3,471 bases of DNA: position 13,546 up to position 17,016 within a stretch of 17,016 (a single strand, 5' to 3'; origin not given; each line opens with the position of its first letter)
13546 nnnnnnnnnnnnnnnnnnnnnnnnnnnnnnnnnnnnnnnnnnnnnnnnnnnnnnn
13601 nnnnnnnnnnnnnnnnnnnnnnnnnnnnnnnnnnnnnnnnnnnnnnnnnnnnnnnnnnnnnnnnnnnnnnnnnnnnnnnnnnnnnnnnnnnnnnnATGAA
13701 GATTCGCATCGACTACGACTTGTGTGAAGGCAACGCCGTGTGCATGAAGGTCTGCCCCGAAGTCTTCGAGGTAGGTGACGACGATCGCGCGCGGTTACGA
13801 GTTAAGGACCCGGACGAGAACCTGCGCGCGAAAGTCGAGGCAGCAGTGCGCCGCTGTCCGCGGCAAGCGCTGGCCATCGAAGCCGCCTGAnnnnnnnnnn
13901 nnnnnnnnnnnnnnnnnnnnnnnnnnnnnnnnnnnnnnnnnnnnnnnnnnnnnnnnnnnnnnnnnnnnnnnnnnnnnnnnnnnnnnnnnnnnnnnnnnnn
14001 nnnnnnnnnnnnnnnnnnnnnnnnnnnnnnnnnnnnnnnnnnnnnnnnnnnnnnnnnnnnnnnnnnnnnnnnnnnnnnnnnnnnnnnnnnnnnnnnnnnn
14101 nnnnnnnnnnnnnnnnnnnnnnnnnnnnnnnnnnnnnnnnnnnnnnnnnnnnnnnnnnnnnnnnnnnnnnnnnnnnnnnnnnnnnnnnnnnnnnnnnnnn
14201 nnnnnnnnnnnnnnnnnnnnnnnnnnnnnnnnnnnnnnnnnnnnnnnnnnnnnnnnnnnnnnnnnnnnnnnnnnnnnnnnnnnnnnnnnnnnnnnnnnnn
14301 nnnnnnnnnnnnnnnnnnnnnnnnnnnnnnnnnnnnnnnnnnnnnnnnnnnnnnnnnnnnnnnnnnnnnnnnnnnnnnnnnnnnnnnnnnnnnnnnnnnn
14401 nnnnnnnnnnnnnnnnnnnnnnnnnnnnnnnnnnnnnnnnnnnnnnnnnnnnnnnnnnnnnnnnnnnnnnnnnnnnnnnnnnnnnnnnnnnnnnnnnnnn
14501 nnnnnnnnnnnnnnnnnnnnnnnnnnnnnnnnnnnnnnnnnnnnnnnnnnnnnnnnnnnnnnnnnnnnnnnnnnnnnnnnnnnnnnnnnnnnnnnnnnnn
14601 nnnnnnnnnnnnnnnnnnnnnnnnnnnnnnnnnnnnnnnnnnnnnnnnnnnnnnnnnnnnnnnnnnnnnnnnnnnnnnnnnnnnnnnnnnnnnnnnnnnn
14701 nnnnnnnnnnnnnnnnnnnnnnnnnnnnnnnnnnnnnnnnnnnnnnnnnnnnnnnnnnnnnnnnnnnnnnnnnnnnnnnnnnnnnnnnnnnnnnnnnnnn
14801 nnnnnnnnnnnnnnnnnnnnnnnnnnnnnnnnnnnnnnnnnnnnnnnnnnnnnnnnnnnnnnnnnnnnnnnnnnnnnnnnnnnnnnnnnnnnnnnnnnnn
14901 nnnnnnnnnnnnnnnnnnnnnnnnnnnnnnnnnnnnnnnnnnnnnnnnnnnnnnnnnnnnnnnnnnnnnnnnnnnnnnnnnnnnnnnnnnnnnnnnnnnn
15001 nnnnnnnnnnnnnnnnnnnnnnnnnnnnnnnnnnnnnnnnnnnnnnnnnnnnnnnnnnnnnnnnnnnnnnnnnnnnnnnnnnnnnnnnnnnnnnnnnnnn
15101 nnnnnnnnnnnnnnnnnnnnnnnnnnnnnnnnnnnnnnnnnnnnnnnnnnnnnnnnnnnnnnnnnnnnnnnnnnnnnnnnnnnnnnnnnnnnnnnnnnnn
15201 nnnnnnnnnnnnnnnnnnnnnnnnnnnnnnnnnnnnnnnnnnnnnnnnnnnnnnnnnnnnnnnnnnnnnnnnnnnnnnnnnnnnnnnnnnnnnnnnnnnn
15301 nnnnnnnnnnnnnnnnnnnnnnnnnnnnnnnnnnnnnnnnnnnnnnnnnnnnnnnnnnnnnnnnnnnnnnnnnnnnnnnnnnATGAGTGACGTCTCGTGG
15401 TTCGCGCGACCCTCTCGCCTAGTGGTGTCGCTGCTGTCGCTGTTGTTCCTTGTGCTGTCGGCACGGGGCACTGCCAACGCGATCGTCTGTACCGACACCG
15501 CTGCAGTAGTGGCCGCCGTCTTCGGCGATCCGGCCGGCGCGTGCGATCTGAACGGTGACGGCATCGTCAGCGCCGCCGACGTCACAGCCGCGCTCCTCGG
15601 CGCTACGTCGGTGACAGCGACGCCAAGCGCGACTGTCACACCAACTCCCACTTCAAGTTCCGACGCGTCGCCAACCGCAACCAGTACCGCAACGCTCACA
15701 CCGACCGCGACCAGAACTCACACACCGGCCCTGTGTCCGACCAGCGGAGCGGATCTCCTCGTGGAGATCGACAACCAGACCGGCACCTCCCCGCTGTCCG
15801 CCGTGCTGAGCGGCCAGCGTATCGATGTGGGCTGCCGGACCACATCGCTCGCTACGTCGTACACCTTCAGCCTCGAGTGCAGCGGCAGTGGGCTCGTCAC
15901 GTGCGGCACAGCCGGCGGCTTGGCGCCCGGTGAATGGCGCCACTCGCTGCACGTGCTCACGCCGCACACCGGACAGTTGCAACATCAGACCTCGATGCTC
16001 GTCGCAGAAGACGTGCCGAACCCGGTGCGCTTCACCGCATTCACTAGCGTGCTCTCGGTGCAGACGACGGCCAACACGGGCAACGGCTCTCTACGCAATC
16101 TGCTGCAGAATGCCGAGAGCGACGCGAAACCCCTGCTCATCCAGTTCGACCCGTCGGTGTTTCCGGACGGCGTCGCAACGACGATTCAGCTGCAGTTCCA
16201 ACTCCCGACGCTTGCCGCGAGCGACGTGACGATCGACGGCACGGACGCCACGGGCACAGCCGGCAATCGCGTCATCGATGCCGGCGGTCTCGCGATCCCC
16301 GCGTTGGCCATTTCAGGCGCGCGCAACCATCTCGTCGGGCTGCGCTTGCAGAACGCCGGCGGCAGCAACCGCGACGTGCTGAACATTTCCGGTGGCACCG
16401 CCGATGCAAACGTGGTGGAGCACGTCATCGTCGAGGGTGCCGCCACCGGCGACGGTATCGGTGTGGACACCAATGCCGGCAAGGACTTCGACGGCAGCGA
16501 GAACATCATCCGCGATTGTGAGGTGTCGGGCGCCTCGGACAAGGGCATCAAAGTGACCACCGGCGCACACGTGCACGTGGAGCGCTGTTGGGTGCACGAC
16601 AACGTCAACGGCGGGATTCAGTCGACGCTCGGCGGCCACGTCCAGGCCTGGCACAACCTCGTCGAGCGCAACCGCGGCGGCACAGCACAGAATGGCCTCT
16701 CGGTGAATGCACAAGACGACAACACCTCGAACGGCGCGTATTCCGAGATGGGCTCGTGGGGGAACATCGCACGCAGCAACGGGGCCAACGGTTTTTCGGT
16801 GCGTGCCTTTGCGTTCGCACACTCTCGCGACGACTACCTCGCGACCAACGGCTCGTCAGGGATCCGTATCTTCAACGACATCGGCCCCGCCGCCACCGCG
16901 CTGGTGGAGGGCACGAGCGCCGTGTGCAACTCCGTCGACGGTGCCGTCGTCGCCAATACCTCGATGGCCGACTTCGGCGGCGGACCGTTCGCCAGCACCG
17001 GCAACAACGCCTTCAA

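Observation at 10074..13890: Tandem CYP125/CYP142-like P450 paralogs with a MaoC hydratase and FdxD-type ferredoxin: a putative sterol or branched-lipid side-chain oxidation module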

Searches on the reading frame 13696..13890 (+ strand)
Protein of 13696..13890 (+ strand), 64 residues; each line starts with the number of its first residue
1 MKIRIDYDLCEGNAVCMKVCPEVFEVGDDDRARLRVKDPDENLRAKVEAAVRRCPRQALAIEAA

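Call 9: search_protein_families(library=pfam, proteins=[window:13696-13890:+], max_evalue=0.01)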
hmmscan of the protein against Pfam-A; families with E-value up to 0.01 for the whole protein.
window:13696-13890:+ (64 aa): 5 families
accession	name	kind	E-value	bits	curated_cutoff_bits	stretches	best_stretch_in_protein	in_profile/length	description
PF13459.11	Fer4_15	-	5.2e-12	46.7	22.4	1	3-61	1-66/66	4Fe-4S single cluster domain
PF13370.11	Fer4_13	-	7.3e-09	36.6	24.5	1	5-59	1-56/58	4Fe-4S single cluster domain of Ferredoxin I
PF06902.16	Fer4_19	-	7.7e-08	32.7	24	1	2-61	7-61/64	Divergent 4Fe-4S mono-cluster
PF13237.11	Fer4_10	-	4e-05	23.9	25.5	1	2-35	1-22/53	4Fe-4S dicluster domain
PF12837.12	Fer4_6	-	0.001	19.3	25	1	2-22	1-21/24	4Fe-4S binding domain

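Call 10: search_protein_families(library=ncbifam, proteins=[window:13696-13890:+], max_evalue=0.001)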
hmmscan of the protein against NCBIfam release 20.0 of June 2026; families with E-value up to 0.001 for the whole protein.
window:13696-13890:+ (64 aa): 4 families
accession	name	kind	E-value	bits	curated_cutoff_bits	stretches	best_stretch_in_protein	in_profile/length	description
NF043039.1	HgcAB_like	equivalog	4.5e-06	26.5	285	1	2-59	294-349/350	HgcAB-like fusion protein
NF040864.1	HgcB_ferredoxin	equivalog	2.1e-05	24.3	99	1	3-63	9-65/93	mercury methylation ferredoxin HgcB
TIGR02179.1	PorD_KorD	subfamily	0.00028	20.9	60.05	1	2-22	49-69/78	2-oxoacid:acceptor oxidoreductase, delta subunit, pyruvate/2-ketoisovalerate family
NF040684.1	PorD_Arch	equivalog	0.00039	20.4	120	0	3-22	57-76/85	pyruvate synthase subunit PorD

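Call 53: search_solved_structures(query=window:13696-13887:+, max_evalue=0.01, show_alignments=3)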
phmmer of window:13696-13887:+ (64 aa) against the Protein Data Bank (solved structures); distinct sequences matched with E-value up to 0.01: 9.
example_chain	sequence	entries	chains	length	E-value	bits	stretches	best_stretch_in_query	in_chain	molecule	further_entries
1siz_A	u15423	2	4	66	8.6e-11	44.6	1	2-64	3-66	Ferredoxin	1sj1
1rof_A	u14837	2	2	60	1.5e-10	43.8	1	1-62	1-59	FERREDOXIN | FERREDOXIN(A)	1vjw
2z8q_A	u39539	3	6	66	3.9e-10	42.5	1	2-64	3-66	Ferredoxin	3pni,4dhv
8amp_A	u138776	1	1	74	1.6e-08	37.4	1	2-62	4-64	Possible ferredoxin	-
6mcw_A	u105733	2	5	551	3e-08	36.6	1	2-61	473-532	Cytochrome P450 51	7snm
1dwl_A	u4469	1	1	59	4.5e-05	26.6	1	3-60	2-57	FERREDOXIN I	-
1f2g_A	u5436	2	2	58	9.4e-05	25.6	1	8-59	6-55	FERREDOXIN II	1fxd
4id8_A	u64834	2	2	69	0.00025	24.3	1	2-61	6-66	Putative ferredoxin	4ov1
8amq_A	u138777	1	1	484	0.0081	19.5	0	2-62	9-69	Probable ferredoxin,Putative cytochrome P450 143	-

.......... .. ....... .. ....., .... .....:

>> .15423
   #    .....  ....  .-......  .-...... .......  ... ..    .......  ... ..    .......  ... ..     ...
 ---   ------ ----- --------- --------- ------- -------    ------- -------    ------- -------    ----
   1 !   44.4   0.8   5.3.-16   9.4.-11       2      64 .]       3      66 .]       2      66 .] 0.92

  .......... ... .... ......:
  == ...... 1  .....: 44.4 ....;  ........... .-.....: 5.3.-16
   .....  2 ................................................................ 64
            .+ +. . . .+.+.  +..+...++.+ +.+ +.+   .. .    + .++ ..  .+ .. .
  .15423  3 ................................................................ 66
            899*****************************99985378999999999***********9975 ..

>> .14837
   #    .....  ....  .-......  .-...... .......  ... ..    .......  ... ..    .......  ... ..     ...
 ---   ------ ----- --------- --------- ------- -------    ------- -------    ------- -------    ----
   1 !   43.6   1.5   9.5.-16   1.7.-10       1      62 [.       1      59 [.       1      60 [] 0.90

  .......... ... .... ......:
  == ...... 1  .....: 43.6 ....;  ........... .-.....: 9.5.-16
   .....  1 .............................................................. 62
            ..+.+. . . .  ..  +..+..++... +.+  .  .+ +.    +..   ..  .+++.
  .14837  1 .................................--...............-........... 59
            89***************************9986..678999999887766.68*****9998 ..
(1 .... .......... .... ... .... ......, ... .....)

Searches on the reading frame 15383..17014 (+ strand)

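Call 61: search_protein_families(library=pfam, proteins=[window:15383-17014:+], max_evalue=0.01)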
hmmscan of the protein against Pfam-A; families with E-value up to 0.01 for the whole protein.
window:15383-17014:+ (544 aa): 1 family
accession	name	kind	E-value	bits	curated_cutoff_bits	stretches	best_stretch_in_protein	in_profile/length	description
PF13229.12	Beta_helix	-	2e-07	31.2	25.9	1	354-448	68-152/158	Right handed beta helix region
